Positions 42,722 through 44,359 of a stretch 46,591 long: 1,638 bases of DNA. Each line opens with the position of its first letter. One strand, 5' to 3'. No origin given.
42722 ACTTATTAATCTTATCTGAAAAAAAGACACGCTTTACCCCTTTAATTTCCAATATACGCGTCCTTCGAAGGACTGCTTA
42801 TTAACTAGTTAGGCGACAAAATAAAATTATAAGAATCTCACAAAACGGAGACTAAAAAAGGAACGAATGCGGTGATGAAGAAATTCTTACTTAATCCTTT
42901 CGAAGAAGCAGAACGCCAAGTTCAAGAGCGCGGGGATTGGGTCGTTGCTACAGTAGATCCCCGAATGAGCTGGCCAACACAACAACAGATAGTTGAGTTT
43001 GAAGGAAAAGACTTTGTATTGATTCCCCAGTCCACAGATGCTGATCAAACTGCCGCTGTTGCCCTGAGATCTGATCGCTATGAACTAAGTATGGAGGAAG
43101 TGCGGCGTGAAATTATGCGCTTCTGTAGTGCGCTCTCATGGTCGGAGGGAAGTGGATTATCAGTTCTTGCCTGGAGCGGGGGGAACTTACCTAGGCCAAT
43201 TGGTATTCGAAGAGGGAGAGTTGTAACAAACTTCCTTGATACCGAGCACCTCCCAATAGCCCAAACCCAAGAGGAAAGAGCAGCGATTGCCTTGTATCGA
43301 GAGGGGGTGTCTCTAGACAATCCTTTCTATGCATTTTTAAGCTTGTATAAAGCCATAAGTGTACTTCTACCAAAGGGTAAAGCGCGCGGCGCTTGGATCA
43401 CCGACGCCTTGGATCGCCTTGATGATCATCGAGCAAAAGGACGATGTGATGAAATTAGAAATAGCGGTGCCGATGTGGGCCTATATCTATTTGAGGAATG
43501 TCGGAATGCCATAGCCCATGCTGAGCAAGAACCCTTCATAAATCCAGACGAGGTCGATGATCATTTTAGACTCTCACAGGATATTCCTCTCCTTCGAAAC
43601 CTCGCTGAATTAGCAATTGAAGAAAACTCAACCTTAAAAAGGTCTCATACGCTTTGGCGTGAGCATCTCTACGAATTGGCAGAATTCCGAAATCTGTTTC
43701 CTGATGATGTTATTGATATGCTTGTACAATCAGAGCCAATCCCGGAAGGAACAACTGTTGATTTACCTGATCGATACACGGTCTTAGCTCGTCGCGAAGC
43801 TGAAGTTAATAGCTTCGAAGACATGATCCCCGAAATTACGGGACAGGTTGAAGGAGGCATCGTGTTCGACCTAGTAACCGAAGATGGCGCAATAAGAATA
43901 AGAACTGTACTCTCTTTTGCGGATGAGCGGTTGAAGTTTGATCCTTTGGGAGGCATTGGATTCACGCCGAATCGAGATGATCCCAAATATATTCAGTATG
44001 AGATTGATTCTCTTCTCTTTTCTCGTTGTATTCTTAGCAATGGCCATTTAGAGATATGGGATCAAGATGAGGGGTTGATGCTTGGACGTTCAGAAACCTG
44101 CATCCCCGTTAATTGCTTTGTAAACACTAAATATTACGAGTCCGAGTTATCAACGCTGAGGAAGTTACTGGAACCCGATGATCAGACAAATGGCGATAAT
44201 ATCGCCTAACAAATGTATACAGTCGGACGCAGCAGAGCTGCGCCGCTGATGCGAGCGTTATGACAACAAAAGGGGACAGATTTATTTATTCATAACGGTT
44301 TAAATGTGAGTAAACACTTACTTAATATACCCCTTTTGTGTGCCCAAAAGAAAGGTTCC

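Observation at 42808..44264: Textbook attC-like fold and complementary cassette ends: a lone integron-type gene cassette with no integrase in view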

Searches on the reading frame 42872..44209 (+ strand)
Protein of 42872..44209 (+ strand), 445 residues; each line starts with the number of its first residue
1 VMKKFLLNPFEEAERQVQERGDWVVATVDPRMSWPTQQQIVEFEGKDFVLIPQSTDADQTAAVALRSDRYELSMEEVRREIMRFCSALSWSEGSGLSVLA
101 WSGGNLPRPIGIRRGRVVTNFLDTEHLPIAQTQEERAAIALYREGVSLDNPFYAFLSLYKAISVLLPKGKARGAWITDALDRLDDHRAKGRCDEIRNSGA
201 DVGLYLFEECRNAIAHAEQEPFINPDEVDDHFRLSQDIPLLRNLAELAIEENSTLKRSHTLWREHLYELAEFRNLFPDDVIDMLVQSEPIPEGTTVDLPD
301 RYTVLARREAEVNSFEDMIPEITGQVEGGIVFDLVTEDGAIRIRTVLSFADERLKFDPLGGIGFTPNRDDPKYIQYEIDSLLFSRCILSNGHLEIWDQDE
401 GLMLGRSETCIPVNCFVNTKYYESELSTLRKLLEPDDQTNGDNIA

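Call 6: search_protein_families(library=pfam, proteins=[window:42872-44209:+], max_evalue=0.01)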
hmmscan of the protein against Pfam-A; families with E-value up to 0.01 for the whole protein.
window:42872-44209:+ (445 aa): 1 family
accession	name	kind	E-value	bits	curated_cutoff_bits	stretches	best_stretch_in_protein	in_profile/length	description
PF17419.7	MauJ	-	5.9e-29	101.7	28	1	138-250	1-116/116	Methylamine utilization protein MauJ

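Call 8: search_protein_families(library=padloc, proteins=[window:42872-44209:+], max_evalue=0.1)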
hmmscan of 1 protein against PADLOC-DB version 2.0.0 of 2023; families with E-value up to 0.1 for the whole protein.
window:42872-44209:+ (445 aa): 0 families

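Call 9: find_homologous_proteins(query=window:42872-44206:+)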
Query window:42872-44206:+ (445 aa): 135 proteins with E <= 0.001 among 8000 candidates; the best 120 are listed.
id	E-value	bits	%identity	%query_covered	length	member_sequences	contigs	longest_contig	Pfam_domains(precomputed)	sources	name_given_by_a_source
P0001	0.0e+0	1014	100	100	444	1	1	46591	PF17419.8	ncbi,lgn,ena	-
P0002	8.8e-264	893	87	100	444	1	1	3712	PF17419.8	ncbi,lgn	-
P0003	4.1e-256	868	83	100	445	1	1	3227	PF17419.8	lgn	-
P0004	9.4e-250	847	84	97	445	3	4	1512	PF17419.8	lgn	-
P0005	1.3e-248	843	82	100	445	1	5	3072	PF17419.8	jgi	jgi:hypothetical protein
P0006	1.7e-245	833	80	100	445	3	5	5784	PF17419.8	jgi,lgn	jgi:hypothetical protein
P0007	7.7e-227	771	77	96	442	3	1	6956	PF17419.8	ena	-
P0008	8.7e-225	765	75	97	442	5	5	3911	PF17419.8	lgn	-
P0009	5.7e-222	755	73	100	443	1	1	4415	PF17419.8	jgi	jgi:hypothetical protein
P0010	1.2e-217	741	73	97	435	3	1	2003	PF17419.8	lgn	-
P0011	1.3e-212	724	71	98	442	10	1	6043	PF17419.8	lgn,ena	-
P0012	2.0e-212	724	71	99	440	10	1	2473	PF17419.8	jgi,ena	jgi:hypothetical protein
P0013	5.5e-209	713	68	98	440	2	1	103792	PF17419.8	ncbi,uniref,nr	ncbi:methylamine utilization protein MauJ [Halomonas sp. Mc5H-6]|uniref:methylamine utilization prot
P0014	1.1e-208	712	70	98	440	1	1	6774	PF17419.8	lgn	-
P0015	2.0e-208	711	70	98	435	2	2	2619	PF17419.8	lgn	-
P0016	1.7e-207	708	69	98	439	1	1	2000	PF17419.8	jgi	-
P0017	3.0e-207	707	69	97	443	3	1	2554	PF17419.8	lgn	-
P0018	4.1e-207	706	68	97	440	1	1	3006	PF17419.8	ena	-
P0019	9.2e-207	705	68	97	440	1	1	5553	PF17419.8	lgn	-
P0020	1.1e-206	705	69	98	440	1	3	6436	PF17419.8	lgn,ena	-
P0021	1.3e-206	705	68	98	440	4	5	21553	PF17419.8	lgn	-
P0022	3.6e-202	690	67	97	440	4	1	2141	PF17419.8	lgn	-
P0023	1.4e-196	672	65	97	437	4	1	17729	PF17419.8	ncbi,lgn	-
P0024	2.4e-196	671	69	93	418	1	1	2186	PF17419.8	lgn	-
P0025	4.5e-196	670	67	93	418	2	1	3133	PF17419.8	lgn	-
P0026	1.2e-191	655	65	97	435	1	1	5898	PF17419.8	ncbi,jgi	-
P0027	8.9e-188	643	62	98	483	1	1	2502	PF17419.8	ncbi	-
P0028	1.2e-186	639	61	97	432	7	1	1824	PF17419.8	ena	-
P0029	1.7e-186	638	62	97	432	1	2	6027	PF17419.8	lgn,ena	-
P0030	1.6e-184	632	68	90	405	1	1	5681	PF17419.8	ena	-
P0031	1.1e-181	623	62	97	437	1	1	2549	PF17419.8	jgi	jgi:hypothetical protein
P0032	9.1e-178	610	58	97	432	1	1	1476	PF17419.8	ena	-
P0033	9.3e-176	603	59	97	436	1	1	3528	PF17419.8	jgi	jgi:hypothetical protein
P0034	1.6e-175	602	59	99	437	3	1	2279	PF17419.8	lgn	-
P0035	4.0e-175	601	56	97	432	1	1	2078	PF17419.8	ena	-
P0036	7.2e-173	593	63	89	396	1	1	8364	PF17419.8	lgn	-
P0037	1.0e-171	590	56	95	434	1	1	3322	PF17419.8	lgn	-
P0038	3.0e-171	588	57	97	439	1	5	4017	PF17419.8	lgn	-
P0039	7.1e-171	587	57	97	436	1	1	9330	PF17419.8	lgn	-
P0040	7.5e-171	587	58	97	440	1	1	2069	PF17419.8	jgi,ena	-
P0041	4.8e-169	581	59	97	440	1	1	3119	PF17419.8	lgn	-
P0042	1.1e-168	580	58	98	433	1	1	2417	PF17419.8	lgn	-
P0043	1.2e-165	570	57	97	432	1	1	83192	PF17419.8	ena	-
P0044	4.4e-160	551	55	97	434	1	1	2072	PF17419.8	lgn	-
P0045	1.3e-153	530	54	96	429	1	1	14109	PF17419.8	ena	-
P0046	2.1e-152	526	53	98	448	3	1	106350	PF17419.8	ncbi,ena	-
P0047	1.2e-151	524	51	99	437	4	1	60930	PF17419.8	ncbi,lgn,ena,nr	ncbi:MAG: hypothetical protein OXM59_01085 [Gammaproteobacteria bacterium]|nr:hypothetical protein [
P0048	1.4e-150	520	51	96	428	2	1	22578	PF17419.8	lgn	-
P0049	1.1e-149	517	66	76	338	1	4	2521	PF17419.8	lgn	-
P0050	2.8e-146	506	72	69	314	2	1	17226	PF17419.8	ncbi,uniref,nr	ncbi:methylamine utilization protein MauJ [Nitrosomonas sp.]|uniref:methylamine utilization protein 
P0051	1.0e-142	494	51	97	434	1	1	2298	PF17419.8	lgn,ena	-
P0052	1.4e-142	494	50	97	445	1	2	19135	PF17419.8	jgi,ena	-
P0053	5.5e-142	492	61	79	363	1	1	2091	PF17419.8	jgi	jgi:hypothetical protein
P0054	2.9e-141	489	87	55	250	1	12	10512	PF17419.8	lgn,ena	-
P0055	7.2e-141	488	50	97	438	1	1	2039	PF17419.8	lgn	-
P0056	2.2e-139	483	49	97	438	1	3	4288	PF17419.8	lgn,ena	-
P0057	9.3e-135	468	47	98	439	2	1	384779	PF17419.8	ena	-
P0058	6.6e-134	465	47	98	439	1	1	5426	PF17419.8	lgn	-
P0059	7.8e-134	465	47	97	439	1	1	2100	PF17419.8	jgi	jgi:hypothetical protein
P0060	7.6e-133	462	47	97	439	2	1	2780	PF17419.8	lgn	-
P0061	3.7e-132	459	46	98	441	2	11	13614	PF17419.8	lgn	-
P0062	6.5e-132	459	47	97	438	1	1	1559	PF17419.8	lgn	-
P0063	7.8e-132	458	49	97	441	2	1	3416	PF17419.8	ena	-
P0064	8.1e-132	458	47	98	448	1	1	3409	PF17419.8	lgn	-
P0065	4.9e-131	456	49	96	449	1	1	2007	PF17419.8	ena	-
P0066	6.5e-131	455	49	93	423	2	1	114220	PF17419.8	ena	-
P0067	3.7e-130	453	47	97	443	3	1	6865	PF17419.8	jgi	jgi:hypothetical protein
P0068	8.0e-129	448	46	99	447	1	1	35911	PF17419.8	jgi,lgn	jgi:hypothetical protein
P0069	1.9e-128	447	49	96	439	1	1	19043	PF17419.8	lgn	-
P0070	6.2e-128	445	45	96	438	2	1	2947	PF17419.8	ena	-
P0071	7.0e-128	445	46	97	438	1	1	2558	PF17419.8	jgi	jgi:hypothetical protein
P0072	8.0e-127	442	46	96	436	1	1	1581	PF17419.8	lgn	-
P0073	7.9e-126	438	49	97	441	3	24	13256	PF17419.8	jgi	jgi:hypothetical protein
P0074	9.7e-126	438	49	96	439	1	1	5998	PF17419.8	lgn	-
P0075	3.9e-125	436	47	97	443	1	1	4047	PF17419.8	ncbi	-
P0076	1.1e-124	435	48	99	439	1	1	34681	PF17419.8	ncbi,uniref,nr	ncbi:methylamine utilization protein MauJ [Marinobacter salicampi]|uniref:methylamine utilization pr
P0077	4.3e-122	426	45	97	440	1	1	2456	PF17419.8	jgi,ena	jgi:hypothetical protein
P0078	1.4e-121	424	46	97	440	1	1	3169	PF17419.8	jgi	jgi:hypothetical protein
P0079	1.2e-120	421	44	97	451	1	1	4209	PF17419.8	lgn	-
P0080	4.9e-120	419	45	97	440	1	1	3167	PF17419.8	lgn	-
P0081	2.3e-119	417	43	96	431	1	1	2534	PF17419.8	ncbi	-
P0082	1.9e-117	411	44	97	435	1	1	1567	PF17419.8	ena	-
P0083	7.3e-117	409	44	97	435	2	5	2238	PF17419.8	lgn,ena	-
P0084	9.5e-117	409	44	96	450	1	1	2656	PF17419.8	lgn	-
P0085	6.9e-114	399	71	56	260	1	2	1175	PF17419.8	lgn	-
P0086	5.7e-113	396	43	97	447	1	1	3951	PF17419.8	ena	-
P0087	7.2e-110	386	43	96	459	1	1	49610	PF17419.8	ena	-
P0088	3.7e-109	384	41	97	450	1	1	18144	PF17419.8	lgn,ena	-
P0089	1.2e-107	379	42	97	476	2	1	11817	PF17419.8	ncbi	-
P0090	2.6e-107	377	42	96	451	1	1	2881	PF17419.8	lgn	-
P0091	1.2e-105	372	44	93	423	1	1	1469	PF17419.8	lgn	-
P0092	3.0e-102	361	40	94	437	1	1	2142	PF17419.8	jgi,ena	jgi:hypothetical protein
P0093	6.6e-101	356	41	97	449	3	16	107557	PF17419.8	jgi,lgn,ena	jgi:hypothetical protein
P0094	3.0e-99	351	40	97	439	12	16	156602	PF17419.8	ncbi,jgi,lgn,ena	ncbi:hypothetical protein ABXR30_005200 [Pseudomonas aeruginosa]|jgi:hypothetical protein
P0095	5.2e-98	347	45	79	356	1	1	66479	PF17419.8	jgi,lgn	-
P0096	7.3e-98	346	39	98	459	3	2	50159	PF17419.8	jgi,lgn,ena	-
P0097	3.0e-93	331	38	96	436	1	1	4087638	PF17419.8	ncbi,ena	-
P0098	6.2e-93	330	40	96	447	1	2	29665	PF17419.8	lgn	-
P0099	2.1e-88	315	57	54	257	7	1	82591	PF17419.8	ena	-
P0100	5.2e-87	311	50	62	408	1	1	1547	PF17419.8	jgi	jgi:hypothetical protein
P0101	1.3e-81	293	52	54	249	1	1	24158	PF17419.8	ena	-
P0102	4.1e-75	271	39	79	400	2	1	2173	PF17419.8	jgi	jgi:hypothetical protein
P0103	8.7e-75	270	50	56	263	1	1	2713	PF17419.8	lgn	-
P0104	1.8e-74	269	44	67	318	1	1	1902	PF17419.8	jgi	jgi:hypothetical protein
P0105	1.9e-74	269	39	91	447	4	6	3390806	PF17419.8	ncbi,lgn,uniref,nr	ncbi:hypothetical protein M527_12795 [Sphingobium indicum IP26]|uniref:Uncharacterized protein n=1 T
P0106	1.9e-70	256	46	55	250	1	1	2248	PF17419.8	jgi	jgi:methylamine utilization protein MauJ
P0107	7.7e-69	251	37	93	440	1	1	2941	PF17419.8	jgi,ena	-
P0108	1.7e-68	249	36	94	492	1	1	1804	PF17419.8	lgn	-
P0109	3.3e-67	245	33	97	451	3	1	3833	PF17419.8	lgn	-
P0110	4.9e-66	241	34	93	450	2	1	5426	PF17419.8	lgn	-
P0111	5.6e-66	241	36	91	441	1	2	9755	PF17419.8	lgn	-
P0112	8.4e-66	241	46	58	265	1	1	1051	PF17419.8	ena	-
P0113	7.2e-65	238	35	96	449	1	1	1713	PF17419.8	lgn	-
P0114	2.7e-64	236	36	96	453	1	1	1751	PF17419.8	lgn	-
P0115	4.6e-64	235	35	96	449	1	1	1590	PF17419.8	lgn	-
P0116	3.7e-63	232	42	58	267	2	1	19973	PF17419.8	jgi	-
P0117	4.2e-63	232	35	93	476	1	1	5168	PF17419.8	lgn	-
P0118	1.5e-62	230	34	94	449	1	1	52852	PF17419.8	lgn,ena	-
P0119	2.4e-61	226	33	94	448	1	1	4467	PF17419.8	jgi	jgi:hypothetical protein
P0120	8.2e-61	224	34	92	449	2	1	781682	PF17419.8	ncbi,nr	ncbi:MAG TPA: methylamine utilization protein MauJ [Sphingomonas sp.]|nr:methylamine utilization pro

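Call 10: find_encoding_contigs(protein=P0001, flank=3000, max_places=4)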
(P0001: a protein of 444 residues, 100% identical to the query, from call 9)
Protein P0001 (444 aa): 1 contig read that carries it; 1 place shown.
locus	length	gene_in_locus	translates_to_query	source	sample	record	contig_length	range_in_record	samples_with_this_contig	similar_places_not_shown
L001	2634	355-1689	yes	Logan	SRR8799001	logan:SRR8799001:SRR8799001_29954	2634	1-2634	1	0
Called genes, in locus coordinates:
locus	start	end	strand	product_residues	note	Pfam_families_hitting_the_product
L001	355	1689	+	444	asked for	PF17419:MauJ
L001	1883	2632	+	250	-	?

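Call 12: find_related_loci(query=A1, collection=genome_contigs, flank=10000)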
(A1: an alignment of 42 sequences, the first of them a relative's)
Query A1 (444 aa) in genome_contigs; peptide patterns used: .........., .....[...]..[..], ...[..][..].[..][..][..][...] (x = any residue, [..] = any of these).
216 stretches matched a pattern; 64 encode a relative of the query (tblastn E <= 1e-3); 64 distinct loci.
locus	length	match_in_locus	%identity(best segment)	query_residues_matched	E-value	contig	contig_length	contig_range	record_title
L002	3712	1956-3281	88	2-443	0e+0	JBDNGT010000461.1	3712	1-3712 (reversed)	MAG: Geopsychrobacter sp. isolate concoct.225.WLB k141_1493727, whole genome shotgun sequence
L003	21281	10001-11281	77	2-428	0e+0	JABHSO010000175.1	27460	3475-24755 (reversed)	MAG: Gammaproteobacteria bacterium isolate SI039_bin4 k141_868231, whole genome shotgun sequence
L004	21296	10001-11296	66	2-433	0e+0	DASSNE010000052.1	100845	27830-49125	MAG TPA_asm: Gammaproteobacteria bacterium isolate SMAG_U1217 k141_1606723, whole genome shotgun sequence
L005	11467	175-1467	65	2-432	0e+0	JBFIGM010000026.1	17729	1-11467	MAG: Methylophilaceae bacterium isolate Mix_sand11.2021.09.Z.1 k141_1576983_length_17729_cov_18.7289, whole genome shotg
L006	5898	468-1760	65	2-432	0e+0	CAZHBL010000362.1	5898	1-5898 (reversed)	MAG TPA_asm: uncultured Pirellulales bacterium isolate SRP185410_co2_165 genome assembly, contig: NODE_19319_length_5898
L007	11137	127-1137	71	97-433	1e-163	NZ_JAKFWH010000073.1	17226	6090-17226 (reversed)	MAG: Nitrosomonas sp. isolate D5_Bin_16 D5_0000933, whole genome shotgun sequence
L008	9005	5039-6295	50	1-421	5e-150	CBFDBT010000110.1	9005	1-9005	MAG TPA_asm: uncultured Alphaproteobacteria bacterium isolate SRR26215677_concoct_115 genome assembly, contig: ERZ250734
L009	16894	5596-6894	48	6-439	2e-128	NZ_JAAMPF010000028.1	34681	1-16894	Marinobacter salicampi strain ISL-40 28, whole genome shotgun sequence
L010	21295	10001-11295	66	2-433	8e-139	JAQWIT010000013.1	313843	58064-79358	MAG: Gammaproteobacteria bacterium isolate cluster1_bin.6 k141_783784, whole genome shotgun sequence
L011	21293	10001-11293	38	7-433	3e-97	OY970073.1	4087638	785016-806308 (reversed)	MAG: uncultured Gammaproteobacteria bacterium isolate MFD05513.bin.2.20 genome assembly, chromosome: 1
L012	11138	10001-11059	41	7-358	8e-84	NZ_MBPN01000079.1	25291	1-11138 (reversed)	Pseudomonas defluvii strain WCHP16 NODE_80_length_25291_cov_41.5258, whole genome shotgun sequence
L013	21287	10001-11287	37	7-433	2e-82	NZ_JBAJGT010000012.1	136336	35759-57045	Pseudomonas sp. JDS28PS106 NODE_12_length_136336_cov_42.923015, whole genome shotgun sequence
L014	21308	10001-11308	36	6-436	8e-81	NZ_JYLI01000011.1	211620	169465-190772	Pseudomonas poae strain DSM 14936 11_211620_35.2881, whole genome shotgun sequence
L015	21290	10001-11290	36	7-433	2e-79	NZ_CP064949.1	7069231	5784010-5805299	Pseudomonas sp. PLMAX chromosome, complete genome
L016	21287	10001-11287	36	7-433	1e-78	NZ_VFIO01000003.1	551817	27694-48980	Pseudomonas saxonica strain DSM 108989 3_551817_27.9236, whole genome shotgun sequence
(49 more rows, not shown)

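Call 20: find_encoding_contigs(protein=P0132, flank=8000, max_places=4)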
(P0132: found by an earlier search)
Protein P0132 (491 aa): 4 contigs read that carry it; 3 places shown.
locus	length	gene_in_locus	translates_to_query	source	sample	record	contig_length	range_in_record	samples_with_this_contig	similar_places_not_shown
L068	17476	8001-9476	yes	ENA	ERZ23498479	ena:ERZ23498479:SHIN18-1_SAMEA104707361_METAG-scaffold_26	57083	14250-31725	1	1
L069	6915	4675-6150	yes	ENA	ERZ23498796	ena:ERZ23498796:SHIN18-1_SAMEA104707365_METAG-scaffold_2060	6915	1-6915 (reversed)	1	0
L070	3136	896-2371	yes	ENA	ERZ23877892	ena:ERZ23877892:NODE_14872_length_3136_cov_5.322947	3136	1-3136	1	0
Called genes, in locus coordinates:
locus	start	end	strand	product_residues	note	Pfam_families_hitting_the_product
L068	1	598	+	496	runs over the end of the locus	PF02789:Peptidase_M17_N, PF00883:Peptidase_M17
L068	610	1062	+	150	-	PF04364:DNA_pol3_chi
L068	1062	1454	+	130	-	-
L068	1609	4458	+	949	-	PF00133:tRNA-synt_1, PF09334:tRNA-synt_1g (weak), PF13603:tRNA-synt_1_2 (faint), PF08264:Anticodon_1, PF10458:Val_tRNA-synt_C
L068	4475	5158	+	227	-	PF00132:Hexapep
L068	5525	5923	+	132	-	-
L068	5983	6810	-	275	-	PF02353:CMAS, PF01209:Ubie_methyltran, PF13489:Methyltransf_23, PF08241:Methyltransf_11, PF08242:Methyltransf_12, PF13649:Methyltransf_25, PF13847:Methyltransf_31, PF20922:Anamorsin_N (weak)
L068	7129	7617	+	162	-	PF02082:Rrf2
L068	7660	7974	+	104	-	PF01521:Fe-S_biosyn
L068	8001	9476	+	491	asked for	PF19295:SufBD_N, PF01458:SUFBD_core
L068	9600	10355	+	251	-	PF02463:SMC_N (faint), PF00005:ABC_tran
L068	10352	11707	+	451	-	PF19295:SufBD_N, PF01458:SUFBD_core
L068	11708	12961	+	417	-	PF00155:Aminotran_1_2, PF00266:Aminotran_5, PF01053:Cys_Met_Meta_PP (weak)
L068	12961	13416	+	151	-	PF01592:NifU_N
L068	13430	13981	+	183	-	PF01883:FeS_assembly_P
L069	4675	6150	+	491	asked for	PF19295:SufBD_N, PF01458:SUFBD_core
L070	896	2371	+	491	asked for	PF19295:SufBD_N, PF01458:SUFBD_core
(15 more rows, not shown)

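Call 21: find_encoding_contigs(protein=P0126, flank=8000, max_places=3)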
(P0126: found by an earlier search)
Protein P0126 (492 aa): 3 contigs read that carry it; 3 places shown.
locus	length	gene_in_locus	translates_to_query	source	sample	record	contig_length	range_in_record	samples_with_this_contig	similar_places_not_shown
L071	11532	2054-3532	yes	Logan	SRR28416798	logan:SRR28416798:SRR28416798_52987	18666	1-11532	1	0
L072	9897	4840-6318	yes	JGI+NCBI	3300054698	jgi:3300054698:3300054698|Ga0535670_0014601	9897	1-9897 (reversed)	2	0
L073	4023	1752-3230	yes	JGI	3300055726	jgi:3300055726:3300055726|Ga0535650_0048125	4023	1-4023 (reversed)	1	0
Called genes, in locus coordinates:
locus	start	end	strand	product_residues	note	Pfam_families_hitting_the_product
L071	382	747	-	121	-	PF02661:Fic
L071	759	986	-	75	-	-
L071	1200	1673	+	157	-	PF02082:Rrf2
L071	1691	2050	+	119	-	PF01521:Fe-S_biosyn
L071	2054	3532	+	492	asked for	PF19295:SufBD_N, PF01458:SUFBD_core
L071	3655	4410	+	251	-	PF02463:SMC_N (faint), PF00005:ABC_tran, PF13304:AAA_21 (faint)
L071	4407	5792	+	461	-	PF19295:SufBD_N, PF01458:SUFBD_core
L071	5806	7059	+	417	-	PF00155:Aminotran_1_2, PF00266:Aminotran_5, PF01041:DegT_DnrJ_EryC1 (weak), PF01053:Cys_Met_Meta_PP (weak)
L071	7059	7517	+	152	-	PF01592:NifU_N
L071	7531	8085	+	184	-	PF01883:FeS_assembly_P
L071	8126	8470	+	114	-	PF00355:Rieske, PF13806:Rieske_2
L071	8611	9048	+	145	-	PF00334:NDK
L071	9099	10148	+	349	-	PF21016:RlmN_N, PF04055:Radical_SAM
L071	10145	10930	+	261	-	PF07719:TPR_2 (weak), PF13424:TPR_12, PF13414:TPR_11 (weak), PF21033:RMD1-3 (weak), PF00515:TPR_1, PF07719:TPR_2 (weak), PF13181:TPR_8 (weak), PF13431:TPR_17 (weak), +8 more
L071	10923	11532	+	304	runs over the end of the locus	PF13413:HTH_25, PF13464:RodZ_C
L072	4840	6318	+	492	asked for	PF19295:SufBD_N, PF01458:SUFBD_core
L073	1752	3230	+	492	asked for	PF19295:SufBD_N, PF01458:SUFBD_core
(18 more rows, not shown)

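Call 47: find_encoding_contigs(protein=P0003, flank=4000, max_places=2)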
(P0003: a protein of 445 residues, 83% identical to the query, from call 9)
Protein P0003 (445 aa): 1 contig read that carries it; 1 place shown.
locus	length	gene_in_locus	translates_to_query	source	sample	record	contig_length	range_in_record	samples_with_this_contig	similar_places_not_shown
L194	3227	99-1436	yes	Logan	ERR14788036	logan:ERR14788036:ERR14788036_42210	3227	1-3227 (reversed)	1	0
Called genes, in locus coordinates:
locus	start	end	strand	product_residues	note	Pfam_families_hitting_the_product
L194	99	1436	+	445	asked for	PF17419:MauJ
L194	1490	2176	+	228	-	-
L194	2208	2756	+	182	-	-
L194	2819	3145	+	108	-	-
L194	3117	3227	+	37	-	?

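Call 48: find_encoding_contigs(protein=P0005, flank=4000, max_places=3)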
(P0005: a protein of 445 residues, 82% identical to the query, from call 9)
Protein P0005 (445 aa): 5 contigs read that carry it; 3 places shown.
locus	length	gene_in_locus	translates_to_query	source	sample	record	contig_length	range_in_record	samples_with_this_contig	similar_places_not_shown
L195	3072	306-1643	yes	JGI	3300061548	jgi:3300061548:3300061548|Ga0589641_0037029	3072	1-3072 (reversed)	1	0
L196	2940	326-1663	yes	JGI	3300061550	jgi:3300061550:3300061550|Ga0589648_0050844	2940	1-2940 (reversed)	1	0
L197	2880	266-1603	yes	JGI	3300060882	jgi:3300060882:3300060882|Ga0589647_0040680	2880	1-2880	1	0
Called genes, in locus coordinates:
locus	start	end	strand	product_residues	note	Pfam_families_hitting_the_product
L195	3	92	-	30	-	?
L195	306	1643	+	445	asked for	PF17419:MauJ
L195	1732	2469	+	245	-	-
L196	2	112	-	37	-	?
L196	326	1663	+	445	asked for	PF17419:MauJ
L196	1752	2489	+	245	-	-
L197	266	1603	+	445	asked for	PF17419:MauJ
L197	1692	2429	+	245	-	-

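Call 49: find_encoding_contigs(protein=P0006, flank=5000, max_places=3)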
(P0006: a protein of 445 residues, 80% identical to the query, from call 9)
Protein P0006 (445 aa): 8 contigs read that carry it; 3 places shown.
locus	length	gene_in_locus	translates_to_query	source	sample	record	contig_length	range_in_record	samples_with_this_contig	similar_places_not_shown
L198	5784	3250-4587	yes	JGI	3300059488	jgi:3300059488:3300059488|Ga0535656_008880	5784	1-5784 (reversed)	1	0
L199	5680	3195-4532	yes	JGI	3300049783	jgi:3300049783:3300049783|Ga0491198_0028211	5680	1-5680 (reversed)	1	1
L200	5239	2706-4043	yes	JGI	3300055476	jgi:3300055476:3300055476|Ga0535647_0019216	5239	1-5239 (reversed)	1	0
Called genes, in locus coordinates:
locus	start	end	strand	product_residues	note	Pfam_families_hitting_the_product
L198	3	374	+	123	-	?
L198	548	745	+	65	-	-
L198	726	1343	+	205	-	-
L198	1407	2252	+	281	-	-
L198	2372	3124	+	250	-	PF04471:Mrr_cat, PF22722:NA-iREase1 (weak)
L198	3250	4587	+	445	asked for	PF17419:MauJ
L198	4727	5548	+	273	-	-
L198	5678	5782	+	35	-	?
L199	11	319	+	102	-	-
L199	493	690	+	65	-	-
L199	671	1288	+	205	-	-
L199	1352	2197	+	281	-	-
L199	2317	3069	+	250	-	PF04471:Mrr_cat, PF22722:NA-iREase1 (weak)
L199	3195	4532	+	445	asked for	PF17419:MauJ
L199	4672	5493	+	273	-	-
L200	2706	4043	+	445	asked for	PF17419:MauJ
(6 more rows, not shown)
